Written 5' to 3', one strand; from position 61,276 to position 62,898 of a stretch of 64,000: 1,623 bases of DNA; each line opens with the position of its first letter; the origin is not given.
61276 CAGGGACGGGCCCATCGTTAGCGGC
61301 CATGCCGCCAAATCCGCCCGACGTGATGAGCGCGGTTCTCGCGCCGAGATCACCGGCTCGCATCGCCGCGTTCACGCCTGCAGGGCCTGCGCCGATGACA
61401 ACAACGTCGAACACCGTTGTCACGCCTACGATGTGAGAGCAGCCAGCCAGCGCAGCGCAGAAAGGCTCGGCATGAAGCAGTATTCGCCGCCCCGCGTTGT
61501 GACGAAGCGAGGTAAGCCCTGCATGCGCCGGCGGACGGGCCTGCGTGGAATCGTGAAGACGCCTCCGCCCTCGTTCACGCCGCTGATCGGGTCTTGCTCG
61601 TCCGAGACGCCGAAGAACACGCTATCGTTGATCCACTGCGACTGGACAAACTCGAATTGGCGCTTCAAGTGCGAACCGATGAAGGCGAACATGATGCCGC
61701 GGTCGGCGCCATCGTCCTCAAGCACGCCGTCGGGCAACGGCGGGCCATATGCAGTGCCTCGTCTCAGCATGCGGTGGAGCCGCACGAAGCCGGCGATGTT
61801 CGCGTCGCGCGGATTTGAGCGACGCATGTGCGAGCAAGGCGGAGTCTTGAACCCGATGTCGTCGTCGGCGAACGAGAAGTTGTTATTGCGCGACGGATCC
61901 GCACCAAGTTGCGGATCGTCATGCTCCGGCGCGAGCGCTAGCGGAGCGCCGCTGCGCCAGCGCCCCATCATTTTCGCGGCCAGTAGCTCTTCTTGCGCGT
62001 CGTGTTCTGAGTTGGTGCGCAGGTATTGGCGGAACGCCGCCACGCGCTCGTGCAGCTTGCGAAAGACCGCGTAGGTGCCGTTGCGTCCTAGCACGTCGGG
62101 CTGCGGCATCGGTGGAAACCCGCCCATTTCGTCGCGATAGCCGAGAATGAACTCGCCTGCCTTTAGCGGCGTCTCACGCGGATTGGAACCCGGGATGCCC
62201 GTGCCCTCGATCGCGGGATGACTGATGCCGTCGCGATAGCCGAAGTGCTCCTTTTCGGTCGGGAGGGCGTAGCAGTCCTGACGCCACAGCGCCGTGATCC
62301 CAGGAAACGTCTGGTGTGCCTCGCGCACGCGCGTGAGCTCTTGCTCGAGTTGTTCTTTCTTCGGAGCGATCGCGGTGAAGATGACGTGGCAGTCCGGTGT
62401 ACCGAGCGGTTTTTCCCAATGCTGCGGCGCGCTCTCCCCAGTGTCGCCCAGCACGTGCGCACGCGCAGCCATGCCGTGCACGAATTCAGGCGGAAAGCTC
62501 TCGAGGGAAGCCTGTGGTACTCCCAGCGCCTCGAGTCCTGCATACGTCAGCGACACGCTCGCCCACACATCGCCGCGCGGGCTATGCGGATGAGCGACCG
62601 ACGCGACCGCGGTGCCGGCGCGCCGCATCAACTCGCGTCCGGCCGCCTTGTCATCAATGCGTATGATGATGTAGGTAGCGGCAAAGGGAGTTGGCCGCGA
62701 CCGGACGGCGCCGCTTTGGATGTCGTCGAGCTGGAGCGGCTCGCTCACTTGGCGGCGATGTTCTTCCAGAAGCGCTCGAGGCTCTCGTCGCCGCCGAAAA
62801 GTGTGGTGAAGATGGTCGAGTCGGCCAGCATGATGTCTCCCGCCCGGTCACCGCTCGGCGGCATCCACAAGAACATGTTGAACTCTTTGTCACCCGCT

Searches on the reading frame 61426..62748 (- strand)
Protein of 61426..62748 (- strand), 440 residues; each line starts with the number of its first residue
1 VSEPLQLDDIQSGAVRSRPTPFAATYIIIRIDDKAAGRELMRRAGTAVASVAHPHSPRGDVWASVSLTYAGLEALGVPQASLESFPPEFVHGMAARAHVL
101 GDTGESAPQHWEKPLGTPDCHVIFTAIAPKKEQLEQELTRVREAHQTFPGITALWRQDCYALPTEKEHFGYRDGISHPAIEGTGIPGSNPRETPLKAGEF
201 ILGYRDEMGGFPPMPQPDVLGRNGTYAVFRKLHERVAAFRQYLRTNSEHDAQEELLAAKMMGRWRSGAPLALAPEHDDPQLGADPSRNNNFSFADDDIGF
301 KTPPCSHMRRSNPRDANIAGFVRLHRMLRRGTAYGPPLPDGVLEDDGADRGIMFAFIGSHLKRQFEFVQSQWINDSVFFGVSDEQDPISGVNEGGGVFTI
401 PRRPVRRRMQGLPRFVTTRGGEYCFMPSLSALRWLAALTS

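Call 9: search_protein_families(library=pfam, proteins=[window:61426-62748:-], max_evalue=0.01)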
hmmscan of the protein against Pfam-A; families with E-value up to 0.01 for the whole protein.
window:61426-62748:- (440 aa): 1 family
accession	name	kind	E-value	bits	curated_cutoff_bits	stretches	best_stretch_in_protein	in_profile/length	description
PF21105.3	DyP_N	-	6.4e-06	26.8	27.5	1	63-146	69-148/163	DyP dimeric alpha+beta barrel domain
